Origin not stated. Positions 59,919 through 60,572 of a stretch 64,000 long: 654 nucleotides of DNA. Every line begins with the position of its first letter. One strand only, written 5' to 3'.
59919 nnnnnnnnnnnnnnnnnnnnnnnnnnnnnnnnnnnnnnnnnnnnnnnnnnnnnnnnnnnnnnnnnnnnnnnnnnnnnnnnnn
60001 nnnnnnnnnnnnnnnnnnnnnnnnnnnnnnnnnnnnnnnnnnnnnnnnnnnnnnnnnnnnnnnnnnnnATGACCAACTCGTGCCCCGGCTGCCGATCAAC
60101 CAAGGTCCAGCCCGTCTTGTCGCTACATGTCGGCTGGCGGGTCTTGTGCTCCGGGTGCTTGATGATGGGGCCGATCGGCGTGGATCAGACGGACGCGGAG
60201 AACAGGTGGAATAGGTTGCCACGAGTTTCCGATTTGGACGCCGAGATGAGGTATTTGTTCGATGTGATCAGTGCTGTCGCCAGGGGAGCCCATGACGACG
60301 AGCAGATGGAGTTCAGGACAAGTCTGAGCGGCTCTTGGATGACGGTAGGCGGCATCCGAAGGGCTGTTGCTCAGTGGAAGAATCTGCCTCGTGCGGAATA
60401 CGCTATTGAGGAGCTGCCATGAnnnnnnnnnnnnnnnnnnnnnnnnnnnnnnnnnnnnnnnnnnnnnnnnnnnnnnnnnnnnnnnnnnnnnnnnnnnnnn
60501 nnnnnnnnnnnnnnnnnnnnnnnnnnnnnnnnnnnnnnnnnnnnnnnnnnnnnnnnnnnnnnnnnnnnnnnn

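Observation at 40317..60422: Anti-restriction set: two to three Lar-like zinc-ribbon proteins plus a C5-cytosine methyltransferase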

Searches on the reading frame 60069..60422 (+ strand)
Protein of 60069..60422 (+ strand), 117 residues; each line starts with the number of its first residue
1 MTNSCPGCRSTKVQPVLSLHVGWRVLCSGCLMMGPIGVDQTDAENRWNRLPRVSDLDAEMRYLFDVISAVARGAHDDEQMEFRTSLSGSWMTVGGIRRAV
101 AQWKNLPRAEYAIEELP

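Call 3: search_protein_families(library=pfam, proteins=[window:60069-60422:+], max_evalue=10)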
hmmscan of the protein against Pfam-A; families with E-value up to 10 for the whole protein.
window:60069-60422:+ (117 aa): 2 families
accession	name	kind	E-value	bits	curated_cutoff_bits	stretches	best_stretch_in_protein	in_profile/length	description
PF16424.10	DUF5021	-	0.017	15.8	25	1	31-74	46-89/157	Domain of unknown function (DUF5021)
PF14692.11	DUF4462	-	0.58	10.1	25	1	47-54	8-15/28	Domain of unknown function (DUF4462)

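Call 4: search_protein_families(library=phrogs, proteins=[window:60069-60422:+], max_evalue=1)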
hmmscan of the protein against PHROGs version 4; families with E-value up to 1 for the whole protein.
window:60069-60422:+ (117 aa): 0 families

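Call 7: find_homologous_proteins(query=window:60069-60422:+, max_evalue=0.01)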
Query window:60069-60422:+ (117 aa): 1 proteins with E <= 0.01 among 1 candidates.
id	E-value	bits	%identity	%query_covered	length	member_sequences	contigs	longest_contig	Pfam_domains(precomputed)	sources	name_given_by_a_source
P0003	7.8e-75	266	100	100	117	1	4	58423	-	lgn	-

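Call 53: predict_structure(alignment_id=A4)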
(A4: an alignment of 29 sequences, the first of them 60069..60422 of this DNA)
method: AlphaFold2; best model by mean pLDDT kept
length: 117 residues; sequences in the alignment: 29
mean_pLDDT: 74.4   pTM: 0.53
mean pLDDT of the five models: 74.4, 74.2, 73.8, 72.4, 71.3
residues with pLDDT >= 90: 48; 70-90: 23; 50-70: 18; < 50: 28
segments of 3 or more residues with pLDDT < 50: 78-92, 106-117
pLDDT, mean of each block of 10 residues (from residue 1): 85 95 96 97 96 85 81 59 43 53 51 43
secondary structure, 60 per line:
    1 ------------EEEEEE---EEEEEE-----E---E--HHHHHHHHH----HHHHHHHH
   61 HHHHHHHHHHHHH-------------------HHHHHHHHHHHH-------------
elements in order: E13-18 E22-27 H40-48 H53-73 H93-104

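Call 57: fold_search(model_id=the predicted structure, library=pdb)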
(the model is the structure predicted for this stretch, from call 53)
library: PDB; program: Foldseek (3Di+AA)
matches with E <= 10: 33; with E <= 0.001: 0
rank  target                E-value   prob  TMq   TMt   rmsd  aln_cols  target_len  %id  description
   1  6fyx_m                8.9e-01  0.41  0.27  0.22   7.3        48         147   12  Structure of a partial yeast 48S preinitiation complex with eIF5 N-terminal domain (model C1) (released 2018-12-05)
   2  6j68_B                9.5e-01  0.21  0.30  0.29  14.9        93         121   17  Structure of KIBRA and LATS1 Complex (released 2019-09-25)
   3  6zxw_H                1.1e+00  0.44  0.24  0.46   3.3        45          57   22  Structure of Archaeoglobus fulgidus Trm11-Trm112 m2G10 tRNA methyltransferase complex bound to sinefungin (released 2020-09-23)
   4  8oz0_H                1.2e+00  0.23  0.25  0.20   8.4        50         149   14  Structure of a human 48S translation initiation complex with eIF4F and eIF4A (released 2024-02-07)
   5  6jjy_A                1.4e+00  0.12  0.23  0.21  18.9        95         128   10  Crystal Structure of KIBRA and beta-Dystroglycan (released 2019-09-25)
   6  6jjx_B                1.6e+00  0.13  0.27  0.25  16.7        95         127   15  Crystal Structure of KIBRA and Angiomotin complex (released 2019-09-25)
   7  6j68_A                1.7e+00  0.12  0.28  0.27  15.6        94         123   17  Structure of KIBRA and LATS1 Complex (released 2019-09-25)
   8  6jjx_A                2.1e+00  0.10  0.22  0.21  14.7        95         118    9  Crystal Structure of KIBRA and Angiomotin complex (released 2019-09-25)
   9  6f40_V                2.1e+00  0.06  0.22  0.09  17.1       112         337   16  RNA Polymerase III open complex (released 2018-01-17)
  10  8pj3_z                2.6e+00  0.16  0.25  0.23   7.0        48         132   12  Structure of human 48S translation initiation complex upon transfer of initiator tRNA to eIF5B (48S-3) (released 2024-08-14)
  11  8iue_V                3.6e+00  0.05  0.23  0.08  16.8       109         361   18  RNA polymerase III pre-initiation complex melting complex 1 (released 2023-05-24)
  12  6j69_A                4.3e+00  0.07  0.23  0.22  15.6        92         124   16  Structure of KIBRA and Dendrin Complex (released 2019-03-20)
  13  8kfp_MODEL_1_A        4.6e+00  0.11  0.22  0.35   3.4        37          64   16  Solution structure of Drosophila melanogaster R2D2 dsRBD1 (released 2024-06-26)
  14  6f5z_D                5.6e+00  0.09  0.26  0.46   4.5        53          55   15  Complex between the Haloferax volcanii Trm112 methyltransferase activator and the Hvo_0019 putative methyltransferase (released 2018-07-11)
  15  5v1t_A                5.6e+00  0.03  0.20  0.06  18.1        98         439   17  Crystal structure of Streptococcus suis SuiB bound to precursor peptide SuiA (released 2017-08-30)
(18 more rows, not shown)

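Call 61: search_dna_similar(query=window:60069-60419:+, collection=phages, mode=protein, max_evalue=0.01, max_rows=20)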
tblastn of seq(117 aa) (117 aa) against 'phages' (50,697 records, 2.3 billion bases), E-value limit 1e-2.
No match.

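Call 65: search_protein_families(library=ncbifam, proteins=[window:60069-60422:+], max_evalue=0.01)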
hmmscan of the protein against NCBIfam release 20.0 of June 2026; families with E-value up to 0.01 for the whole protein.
window:60069-60422:+ (117 aa): 1 family
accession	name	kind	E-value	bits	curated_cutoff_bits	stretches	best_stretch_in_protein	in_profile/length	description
TIGR03655.1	anti_R_Lar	subfamily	0.0021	18.3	39.6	1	4-49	3-53/55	Lar family restriction alleviation protein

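Call 96: fold_search(model_id=the predicted structure, library=viral)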
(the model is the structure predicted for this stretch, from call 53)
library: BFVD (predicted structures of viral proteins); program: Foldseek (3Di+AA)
matches with E <= 10: 280; with E <= 0.001: 1
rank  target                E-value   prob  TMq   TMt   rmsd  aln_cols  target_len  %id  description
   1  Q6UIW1                5.5e-04  1.00  0.38  0.79   1.3        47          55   32  Gp71 [Burkholderia phage Bcep1]
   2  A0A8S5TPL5            6.7e-03  1.00  0.37  0.58   1.2        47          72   38  RimK-related lysine biosynthesis protein, Probable-dependent amine/thiol ligase family Amino-group [Podoviridae sp. ct2iq11]
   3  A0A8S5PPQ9            1.5e-02  1.00  0.38  0.36   1.3        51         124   31  Restriction alleviation protein [Myoviridae sp. ctEg02]
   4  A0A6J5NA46            2.5e-02  1.00  0.40  0.65   4.0        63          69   27  Restriction alleviation protein, Lar family [uncultured Caudovirales phage]
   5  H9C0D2                2.7e-02  0.97  0.40  0.44   8.4       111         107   17  (no name in the UniProt tables at hand)
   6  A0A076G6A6            3.7e-02  1.00  0.34  0.57   3.4        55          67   22  Restriction alleviation protein, Lar family [Escherichia phage Av-05]
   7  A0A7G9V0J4            4.3e-02  0.97  0.29  0.43   5.3        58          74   28  (no name in the UniProt tables at hand)
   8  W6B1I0                5.2e-02  1.00  0.44  0.75   2.5        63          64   22  Uncharacterized protein [Erwinia phage Ea35-70]
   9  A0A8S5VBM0            5.2e-02  0.99  0.37  0.40   7.5        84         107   14  Lysyl-tRNA synthetase, archaeal and spirochete [Myoviridae sp. ctbEa13]
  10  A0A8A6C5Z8            5.9e-02  0.98  0.29  0.55   2.8        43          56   32  (no name in the UniProt tables at hand)
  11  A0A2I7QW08            9.4e-02  0.99  0.37  0.35   2.2        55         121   22  (no name in the UniProt tables at hand)
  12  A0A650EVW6            1.4e-01  0.94  0.25  0.61   2.6        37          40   24  Uncharacterized protein [Lactococcus phage PC_S1]
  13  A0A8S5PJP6            1.5e-01  0.90  0.33  0.26   4.8        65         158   18  Cysteine-rich protein [Siphoviridae sp. ctUGQ45]
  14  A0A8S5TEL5            1.7e-01  0.97  0.35  0.56   3.0        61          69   20  Restriction alleviation protein [Siphoviridae sp. ctbgC51]
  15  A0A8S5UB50            1.7e-01  0.82  0.37  0.26  13.3       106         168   17  Nucleic-acid-binding protein [Siphoviridae sp. ct8Cp41]
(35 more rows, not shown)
